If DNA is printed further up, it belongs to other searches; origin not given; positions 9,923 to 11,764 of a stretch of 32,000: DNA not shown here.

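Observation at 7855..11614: Tandem pair of paralogous Trp-rich nonapeptide-repeat proteins with signal peptide and central hydrophobic hairpin; no family I can name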

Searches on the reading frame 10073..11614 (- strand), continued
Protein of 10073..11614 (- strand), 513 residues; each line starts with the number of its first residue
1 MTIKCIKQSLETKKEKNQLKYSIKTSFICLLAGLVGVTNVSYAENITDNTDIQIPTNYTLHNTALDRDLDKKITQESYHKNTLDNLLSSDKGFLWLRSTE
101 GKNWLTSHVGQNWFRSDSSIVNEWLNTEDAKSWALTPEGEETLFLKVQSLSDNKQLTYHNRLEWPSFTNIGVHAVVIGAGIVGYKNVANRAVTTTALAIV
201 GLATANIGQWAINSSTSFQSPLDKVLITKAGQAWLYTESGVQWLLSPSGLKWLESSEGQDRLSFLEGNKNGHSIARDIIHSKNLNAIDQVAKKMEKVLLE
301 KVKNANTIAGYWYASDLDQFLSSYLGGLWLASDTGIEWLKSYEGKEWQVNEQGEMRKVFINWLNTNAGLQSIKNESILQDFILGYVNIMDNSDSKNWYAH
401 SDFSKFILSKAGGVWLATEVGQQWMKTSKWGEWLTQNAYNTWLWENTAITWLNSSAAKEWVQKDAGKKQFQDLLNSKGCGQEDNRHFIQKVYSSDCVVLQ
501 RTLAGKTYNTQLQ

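Call 35: find_encoding_contigs(protein=P0004, flank=10000, max_places=3)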
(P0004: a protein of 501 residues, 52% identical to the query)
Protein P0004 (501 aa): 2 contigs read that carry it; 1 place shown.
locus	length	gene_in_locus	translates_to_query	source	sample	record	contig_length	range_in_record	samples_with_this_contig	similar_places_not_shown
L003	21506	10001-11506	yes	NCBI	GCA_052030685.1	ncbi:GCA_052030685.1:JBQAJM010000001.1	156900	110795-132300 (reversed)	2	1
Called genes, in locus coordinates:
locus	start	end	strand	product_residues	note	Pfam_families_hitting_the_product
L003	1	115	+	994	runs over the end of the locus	-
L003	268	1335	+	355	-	-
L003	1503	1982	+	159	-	-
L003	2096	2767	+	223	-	-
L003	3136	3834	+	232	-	PF00486:Trans_reg_C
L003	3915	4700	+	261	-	-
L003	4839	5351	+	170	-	-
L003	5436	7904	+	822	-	PF16967:TcfC, PF15976:CooC_C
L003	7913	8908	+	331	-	PF04449:Fimbrial_CS1 (weak)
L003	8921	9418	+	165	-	-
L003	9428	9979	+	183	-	-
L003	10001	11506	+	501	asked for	-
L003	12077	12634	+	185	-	PF07963:N_methyl, PF05307:Bundlin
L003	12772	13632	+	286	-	-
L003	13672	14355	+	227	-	PF10671:TcpQ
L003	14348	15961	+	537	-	PF00263:Secretin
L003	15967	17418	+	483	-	-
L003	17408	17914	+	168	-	-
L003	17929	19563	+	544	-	PF00437:T2SSE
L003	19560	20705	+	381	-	-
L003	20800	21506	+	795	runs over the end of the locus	-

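Call 38: search_protein_families(library=ncbifam, proteins=[P0007, P0008, P0009, P0011, P0013, P0020, P0015], max_evalue=0.1)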
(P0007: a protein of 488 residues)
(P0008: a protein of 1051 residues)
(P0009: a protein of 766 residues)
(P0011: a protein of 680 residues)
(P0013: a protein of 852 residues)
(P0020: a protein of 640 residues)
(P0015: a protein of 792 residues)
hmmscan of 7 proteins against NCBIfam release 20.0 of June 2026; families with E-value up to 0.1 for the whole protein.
P0007 (488 aa): 2 families
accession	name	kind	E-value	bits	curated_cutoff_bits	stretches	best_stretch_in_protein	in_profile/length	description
NF049933.1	TransAntitermCspE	equivalog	0.064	13.4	120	0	201-253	9-59/69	transcription antiterminator/RNA stability regulator CspE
NF007062.0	PRK09507.1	subfamily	0.083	12.9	133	0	201-251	9-60/69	transcription antiterminator/RNA stability regulator CspE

P0008 (1051 aa): 10 families
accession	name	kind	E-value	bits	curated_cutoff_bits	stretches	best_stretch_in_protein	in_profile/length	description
TIGR03921.1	T7SS_mycosin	equivalog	2.2e-36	125.7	278.75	2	162-330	8-188/353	type VII secretion-associated serine protease mycosin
NF046115.1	Ca_rpt_SMc04171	equivalog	6.9e-18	65.1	625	3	817-880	276-339/574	SMc04171 family calcium-binding repeat protein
NF049966.1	QH_SP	equivalog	1.7e-14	53.7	165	1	171-325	2-144/219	subtilisin-like serine protease QhpE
TIGR03895.1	protease_PatA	subfamily_domain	2.6e-11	43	421.05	1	208-328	1-123/606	PatA/PatG family cyanobactin maturation protease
NF050046.1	PueAB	exception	9.1e-11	40.9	670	1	799-849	495-545/616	polyurethane esterase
NF033943.0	RTX_toxin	subfamily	7.5e-10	37.6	1000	2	783-876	697-791/930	RTX family hemolysin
NF033595.1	denti_PrtP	equivalog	1.7e-08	33.5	300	2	264-325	339-397/606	dentilisin complex serine proteinase subunit PrtP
NF033203.1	entero_EhxA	exception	3e-06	25.7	2000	1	783-876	730-823/997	enterohemolysin EhxA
NF053766.1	ZapA_metallo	exception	0.00029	20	940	0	709-759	338-388/483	ZapA family metalloprotease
NF042956.1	IteS_antiphage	equivalog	0.015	13.5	900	1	158-306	247-396/747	S8 family anti-phage peptidase IteS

P0009 (766 aa): 0 families

P0011 (680 aa): 4 families
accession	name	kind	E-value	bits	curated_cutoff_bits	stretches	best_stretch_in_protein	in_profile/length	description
NF033943.0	RTX_toxin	subfamily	6.2e-08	31.3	1000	2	350-438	708-797/930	RTX family hemolysin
NF046115.1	Ca_rpt_SMc04171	equivalog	9.1e-07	28.4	625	1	386-451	271-336/574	SMc04171 family calcium-binding repeat protein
NF033203.1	entero_EhxA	exception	1.5e-05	23.4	2000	1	361-464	725-828/997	enterohemolysin EhxA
NF050046.1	PueAB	exception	0.0011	17.5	670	0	426-620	367-555/616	polyurethane esterase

P0013 (852 aa): 7 families
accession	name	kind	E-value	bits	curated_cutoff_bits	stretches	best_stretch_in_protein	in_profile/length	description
TIGR03921.1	T7SS_mycosin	equivalog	9.2e-40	136.8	278.75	1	134-461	2-329/353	type VII secretion-associated serine protease mycosin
NF049966.1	QH_SP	equivalog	2.9e-17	62.8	165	1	150-302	2-142/219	subtilisin-like serine protease QhpE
NF033595.1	denti_PrtP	equivalog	4.6e-16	58.5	300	1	244-433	340-514/606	dentilisin complex serine proteinase subunit PrtP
TIGR03895.1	protease_PatA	subfamily_domain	4.2e-12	45.6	421.05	1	187-383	1-179/606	PatA/PatG family cyanobactin maturation protease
NF042956.1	IteS_antiphage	equivalog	9.8e-05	20.8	900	1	141-284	250-395/747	S8 family anti-phage peptidase IteS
NF038329.2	gly_rich_SclB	equivalog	0.00086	18.3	325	1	630-799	127-280/442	LPXTG-anchored collagen-like adhesin Scl2/SclB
NF040553.1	SGO_0316_fam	subfamily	0.066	10.8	1400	0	172-284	345-465/1486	SGO_0316/SGO_0317 family LPXTG-anchored serine peptidase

P0020 (640 aa): 0 families

P0015 (792 aa): 1 family
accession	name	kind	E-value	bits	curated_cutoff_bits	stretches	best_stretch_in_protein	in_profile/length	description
NF046115.1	Ca_rpt_SMc04171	equivalog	0.015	14.5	625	0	560-625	274-338/574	SMc04171 family calcium-binding repeat protein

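Call 41: find_related_loci(query=A1, collection=genome_contigs, flank=10000)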
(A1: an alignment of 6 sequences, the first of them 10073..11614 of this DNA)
Query A1 (513 aa) in genome_contigs; peptide patterns used: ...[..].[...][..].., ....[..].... (x = any residue, [..] = any of these).
50 stretches matched a pattern; 3 encode a relative of the query (tblastn E <= 1e-3); 3 distinct loci.
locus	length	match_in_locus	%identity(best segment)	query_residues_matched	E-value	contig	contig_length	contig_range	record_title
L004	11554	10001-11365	56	24-475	4e-166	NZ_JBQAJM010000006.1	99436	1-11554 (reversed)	Cysteiniphilum sp. 19S12-1 NODE_6_length_99436_cov_212.600539, whole genome shotgun sequence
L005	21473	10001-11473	52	24-508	1e-155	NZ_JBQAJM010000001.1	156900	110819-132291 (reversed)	Cysteiniphilum sp. 19S12-1 NODE_1_length_156900_cov_224.647717, whole genome shotgun sequence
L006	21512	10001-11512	52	10-508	6e-157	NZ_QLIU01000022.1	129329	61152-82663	Cysteiniphilum halobium strain SYSU SYW-6 contig022, whole genome shotgun sequence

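Call 47: find_encoding_contigs(protein=P0085, flank=10000, max_places=3)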
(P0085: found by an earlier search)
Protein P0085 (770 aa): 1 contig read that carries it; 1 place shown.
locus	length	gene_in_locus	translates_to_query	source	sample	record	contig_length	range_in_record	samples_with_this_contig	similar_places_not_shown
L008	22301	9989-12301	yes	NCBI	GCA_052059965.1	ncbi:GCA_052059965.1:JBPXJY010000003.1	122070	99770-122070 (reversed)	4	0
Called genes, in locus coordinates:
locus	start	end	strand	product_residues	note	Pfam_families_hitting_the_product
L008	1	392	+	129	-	?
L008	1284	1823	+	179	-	PF07963:N_methyl, PF05307:Bundlin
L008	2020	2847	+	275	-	-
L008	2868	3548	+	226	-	PF10671:TcpQ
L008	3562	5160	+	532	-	PF00263:Secretin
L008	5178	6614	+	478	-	-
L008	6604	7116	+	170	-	-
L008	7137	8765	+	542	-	PF00437:T2SSE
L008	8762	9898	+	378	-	PF00482:T2SSF (faint)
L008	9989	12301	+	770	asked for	PF22102:ElaD-SseL-like_C (faint)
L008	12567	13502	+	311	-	PF12293:T4BSS_DotH_IcmK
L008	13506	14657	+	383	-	PF03743:TrbI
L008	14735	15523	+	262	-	-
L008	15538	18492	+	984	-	-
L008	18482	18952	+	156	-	PF23130:IcmW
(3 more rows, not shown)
